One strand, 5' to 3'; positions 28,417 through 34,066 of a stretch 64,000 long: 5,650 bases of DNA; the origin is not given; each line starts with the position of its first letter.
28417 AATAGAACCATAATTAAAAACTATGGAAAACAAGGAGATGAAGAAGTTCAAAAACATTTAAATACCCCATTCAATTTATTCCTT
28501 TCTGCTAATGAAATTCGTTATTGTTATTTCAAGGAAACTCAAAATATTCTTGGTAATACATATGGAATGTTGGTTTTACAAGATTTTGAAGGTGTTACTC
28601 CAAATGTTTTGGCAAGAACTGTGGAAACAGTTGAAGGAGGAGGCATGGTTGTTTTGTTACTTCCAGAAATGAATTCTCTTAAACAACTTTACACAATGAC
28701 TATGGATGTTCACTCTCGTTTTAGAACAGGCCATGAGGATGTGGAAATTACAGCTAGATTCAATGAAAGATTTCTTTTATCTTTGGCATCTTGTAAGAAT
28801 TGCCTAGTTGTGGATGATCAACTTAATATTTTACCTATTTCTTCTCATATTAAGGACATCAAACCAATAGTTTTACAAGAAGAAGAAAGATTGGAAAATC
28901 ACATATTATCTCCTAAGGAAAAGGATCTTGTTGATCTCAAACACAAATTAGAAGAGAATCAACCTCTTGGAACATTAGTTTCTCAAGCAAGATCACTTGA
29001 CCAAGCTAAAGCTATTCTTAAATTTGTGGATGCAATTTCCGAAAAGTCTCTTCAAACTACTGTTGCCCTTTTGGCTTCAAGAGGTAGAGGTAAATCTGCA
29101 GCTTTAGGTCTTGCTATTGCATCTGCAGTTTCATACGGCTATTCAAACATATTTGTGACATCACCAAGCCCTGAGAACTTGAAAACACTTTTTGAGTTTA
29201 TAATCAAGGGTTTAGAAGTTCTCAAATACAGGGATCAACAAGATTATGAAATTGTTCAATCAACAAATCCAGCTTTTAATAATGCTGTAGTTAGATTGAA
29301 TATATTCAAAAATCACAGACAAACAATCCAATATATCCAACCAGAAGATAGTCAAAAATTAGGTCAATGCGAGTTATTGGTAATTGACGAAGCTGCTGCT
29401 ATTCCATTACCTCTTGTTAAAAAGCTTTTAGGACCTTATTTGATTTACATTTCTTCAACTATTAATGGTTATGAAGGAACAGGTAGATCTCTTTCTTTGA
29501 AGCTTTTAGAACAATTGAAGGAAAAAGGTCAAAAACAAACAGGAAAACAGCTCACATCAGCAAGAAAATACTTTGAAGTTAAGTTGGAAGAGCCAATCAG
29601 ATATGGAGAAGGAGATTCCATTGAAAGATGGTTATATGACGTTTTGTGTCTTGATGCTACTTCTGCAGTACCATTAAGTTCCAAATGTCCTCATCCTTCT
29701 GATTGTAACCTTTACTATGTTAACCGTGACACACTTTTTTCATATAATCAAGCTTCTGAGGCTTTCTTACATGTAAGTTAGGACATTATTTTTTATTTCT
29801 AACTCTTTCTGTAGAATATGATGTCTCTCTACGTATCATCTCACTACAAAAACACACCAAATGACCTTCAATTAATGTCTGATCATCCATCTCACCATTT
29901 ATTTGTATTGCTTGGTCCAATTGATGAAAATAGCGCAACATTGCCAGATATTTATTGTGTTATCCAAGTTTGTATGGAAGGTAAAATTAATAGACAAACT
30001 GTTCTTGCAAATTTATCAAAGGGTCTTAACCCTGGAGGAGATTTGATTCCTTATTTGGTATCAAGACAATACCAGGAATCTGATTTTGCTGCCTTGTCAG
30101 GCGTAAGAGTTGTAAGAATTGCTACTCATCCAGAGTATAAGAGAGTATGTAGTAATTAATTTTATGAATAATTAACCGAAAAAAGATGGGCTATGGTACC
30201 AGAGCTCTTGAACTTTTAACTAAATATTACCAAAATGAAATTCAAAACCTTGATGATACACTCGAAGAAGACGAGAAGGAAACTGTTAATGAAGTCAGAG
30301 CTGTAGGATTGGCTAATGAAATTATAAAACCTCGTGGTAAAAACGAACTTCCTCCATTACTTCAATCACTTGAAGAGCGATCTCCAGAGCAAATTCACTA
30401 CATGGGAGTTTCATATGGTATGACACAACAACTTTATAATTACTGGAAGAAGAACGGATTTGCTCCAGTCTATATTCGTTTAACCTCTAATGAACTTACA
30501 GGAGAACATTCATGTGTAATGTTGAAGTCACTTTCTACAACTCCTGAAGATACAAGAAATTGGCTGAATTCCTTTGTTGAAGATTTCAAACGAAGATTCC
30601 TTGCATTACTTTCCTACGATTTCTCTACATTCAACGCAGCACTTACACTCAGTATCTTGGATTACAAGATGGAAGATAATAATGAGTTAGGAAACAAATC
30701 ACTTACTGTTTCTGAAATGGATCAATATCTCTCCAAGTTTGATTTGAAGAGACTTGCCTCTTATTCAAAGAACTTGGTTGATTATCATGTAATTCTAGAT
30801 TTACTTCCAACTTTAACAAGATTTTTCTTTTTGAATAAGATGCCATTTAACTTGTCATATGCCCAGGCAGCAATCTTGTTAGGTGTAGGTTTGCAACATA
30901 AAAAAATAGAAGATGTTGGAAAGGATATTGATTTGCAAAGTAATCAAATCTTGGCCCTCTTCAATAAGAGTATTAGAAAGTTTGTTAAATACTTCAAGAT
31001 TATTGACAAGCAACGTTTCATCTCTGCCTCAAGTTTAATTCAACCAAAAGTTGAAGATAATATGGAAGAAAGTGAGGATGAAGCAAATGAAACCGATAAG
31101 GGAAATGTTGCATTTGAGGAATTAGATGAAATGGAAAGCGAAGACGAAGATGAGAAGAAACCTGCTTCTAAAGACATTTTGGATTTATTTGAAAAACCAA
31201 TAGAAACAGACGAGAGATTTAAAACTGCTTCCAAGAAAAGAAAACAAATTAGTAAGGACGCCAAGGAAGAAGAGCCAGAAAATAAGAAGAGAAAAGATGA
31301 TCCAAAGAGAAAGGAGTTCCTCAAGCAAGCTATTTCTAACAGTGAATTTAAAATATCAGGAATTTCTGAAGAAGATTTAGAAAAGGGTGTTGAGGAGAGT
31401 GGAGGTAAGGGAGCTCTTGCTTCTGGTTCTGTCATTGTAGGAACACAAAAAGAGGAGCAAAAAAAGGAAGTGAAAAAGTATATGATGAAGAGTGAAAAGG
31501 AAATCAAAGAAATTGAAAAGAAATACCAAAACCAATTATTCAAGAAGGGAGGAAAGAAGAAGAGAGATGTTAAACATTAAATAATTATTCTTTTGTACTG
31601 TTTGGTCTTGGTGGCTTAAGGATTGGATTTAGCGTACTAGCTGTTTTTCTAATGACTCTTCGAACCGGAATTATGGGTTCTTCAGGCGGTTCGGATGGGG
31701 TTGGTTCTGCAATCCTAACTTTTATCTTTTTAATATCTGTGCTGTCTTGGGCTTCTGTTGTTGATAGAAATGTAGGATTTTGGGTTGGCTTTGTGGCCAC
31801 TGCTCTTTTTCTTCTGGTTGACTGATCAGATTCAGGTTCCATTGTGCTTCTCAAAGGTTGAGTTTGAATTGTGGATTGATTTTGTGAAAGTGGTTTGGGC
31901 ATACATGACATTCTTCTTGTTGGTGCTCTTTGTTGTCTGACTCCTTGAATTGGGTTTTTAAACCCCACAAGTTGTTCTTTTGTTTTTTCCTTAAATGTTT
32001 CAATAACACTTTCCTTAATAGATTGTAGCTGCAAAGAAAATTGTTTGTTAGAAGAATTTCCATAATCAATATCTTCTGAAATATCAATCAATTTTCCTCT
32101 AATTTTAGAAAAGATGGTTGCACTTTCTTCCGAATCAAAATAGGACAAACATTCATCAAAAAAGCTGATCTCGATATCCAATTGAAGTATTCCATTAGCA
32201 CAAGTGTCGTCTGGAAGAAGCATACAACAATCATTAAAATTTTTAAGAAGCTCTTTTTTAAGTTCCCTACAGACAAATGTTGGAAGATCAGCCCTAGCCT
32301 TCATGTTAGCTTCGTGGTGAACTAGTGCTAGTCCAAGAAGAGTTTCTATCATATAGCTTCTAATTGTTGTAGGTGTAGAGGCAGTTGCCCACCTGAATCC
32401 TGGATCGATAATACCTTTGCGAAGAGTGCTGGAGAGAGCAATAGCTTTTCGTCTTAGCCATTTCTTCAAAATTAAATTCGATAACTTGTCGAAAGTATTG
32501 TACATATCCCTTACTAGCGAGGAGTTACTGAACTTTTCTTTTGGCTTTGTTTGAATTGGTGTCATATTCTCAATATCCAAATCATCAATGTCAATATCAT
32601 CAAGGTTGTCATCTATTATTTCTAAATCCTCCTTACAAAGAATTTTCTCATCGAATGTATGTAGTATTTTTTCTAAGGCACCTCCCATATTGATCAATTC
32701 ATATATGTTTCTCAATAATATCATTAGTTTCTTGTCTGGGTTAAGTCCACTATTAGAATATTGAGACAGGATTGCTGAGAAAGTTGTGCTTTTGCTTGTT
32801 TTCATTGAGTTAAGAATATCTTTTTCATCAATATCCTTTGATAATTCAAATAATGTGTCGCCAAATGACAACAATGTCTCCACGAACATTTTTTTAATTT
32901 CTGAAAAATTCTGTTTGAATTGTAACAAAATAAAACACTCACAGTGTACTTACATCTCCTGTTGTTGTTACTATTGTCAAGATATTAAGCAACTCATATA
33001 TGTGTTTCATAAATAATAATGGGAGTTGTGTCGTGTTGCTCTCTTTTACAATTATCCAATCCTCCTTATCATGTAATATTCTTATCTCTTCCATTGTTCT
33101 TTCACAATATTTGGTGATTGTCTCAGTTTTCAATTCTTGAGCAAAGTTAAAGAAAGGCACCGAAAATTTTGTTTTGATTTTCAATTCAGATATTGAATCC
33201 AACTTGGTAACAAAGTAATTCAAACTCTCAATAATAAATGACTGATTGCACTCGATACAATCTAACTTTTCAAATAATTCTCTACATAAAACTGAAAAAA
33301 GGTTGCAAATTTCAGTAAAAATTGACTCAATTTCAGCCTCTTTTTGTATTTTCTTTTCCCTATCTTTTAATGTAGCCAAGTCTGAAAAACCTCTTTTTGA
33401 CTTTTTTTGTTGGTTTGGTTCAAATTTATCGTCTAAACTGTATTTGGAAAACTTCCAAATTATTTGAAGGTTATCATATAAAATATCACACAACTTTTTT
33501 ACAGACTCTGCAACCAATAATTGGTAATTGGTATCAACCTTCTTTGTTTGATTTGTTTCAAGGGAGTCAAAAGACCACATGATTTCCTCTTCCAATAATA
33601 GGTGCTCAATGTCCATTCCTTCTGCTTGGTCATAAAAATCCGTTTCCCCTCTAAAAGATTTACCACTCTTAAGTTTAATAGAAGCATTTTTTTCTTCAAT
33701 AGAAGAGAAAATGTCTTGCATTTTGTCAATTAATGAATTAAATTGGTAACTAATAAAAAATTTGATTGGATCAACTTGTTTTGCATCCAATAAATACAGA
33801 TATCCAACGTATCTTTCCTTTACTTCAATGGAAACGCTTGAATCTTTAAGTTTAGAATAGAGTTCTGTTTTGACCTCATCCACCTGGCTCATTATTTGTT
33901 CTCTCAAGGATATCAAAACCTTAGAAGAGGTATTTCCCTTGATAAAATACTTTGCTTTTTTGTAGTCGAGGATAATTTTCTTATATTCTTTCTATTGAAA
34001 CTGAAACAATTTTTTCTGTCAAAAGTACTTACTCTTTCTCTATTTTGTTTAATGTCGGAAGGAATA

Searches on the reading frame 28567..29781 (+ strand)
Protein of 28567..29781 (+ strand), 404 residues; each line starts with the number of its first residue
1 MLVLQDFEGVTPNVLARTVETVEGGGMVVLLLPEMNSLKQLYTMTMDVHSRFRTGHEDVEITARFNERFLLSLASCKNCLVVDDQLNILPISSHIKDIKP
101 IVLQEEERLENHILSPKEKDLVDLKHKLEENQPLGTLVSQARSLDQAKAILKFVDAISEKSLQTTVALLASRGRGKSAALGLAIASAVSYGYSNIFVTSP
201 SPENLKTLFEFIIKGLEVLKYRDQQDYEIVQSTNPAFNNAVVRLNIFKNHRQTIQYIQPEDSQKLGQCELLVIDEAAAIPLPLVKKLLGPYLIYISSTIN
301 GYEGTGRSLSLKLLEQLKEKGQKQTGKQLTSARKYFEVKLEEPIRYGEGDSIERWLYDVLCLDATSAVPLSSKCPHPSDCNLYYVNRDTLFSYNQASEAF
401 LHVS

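Call 68: search_protein_families(library=pfam, max_evalue=0.00001, proteins=[window:28567-29781:+])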
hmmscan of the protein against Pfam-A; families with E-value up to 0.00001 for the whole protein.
window:28567-29781:+ (404 aa): 2 families
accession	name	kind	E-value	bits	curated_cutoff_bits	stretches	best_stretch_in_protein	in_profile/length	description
PF05127.21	NAT10_TcmA_helicase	-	9.4e-57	192.1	22.7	1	168-363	2-176/176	RNA cytidine acetyltransferase NAT10/TcmA, helicase domain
PF08351.18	TmcA_N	-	1.3e-28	100.5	22.7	1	1-83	100-178/178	tRNA(Met) cytidine acetyltransferase TmcA, N-terminal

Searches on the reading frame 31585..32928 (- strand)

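Call 69: search_protein_families(library=pfam, max_evalue=0.00001, proteins=[window:31585-32928:-])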
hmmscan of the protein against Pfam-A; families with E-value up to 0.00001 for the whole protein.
window:31585-32928:- (447 aa): 1 family
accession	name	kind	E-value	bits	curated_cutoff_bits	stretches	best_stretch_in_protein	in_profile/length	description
PF15469.12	Sec5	-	4.6e-25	88.4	22.7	1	137-320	654-834/837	Exocyst complex component Sec5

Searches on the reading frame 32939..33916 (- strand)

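Call 69: search_protein_families(library=pfam, max_evalue=0.00001, proteins=[window:32939-33916:-])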
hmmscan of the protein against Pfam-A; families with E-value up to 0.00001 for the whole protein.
window:32939-33916:- (325 aa): 1 family
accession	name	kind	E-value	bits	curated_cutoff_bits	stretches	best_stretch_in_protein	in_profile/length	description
PF15469.12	Sec5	-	5.2e-15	55.2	22.7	1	10-310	221-536/837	Exocyst complex component Sec5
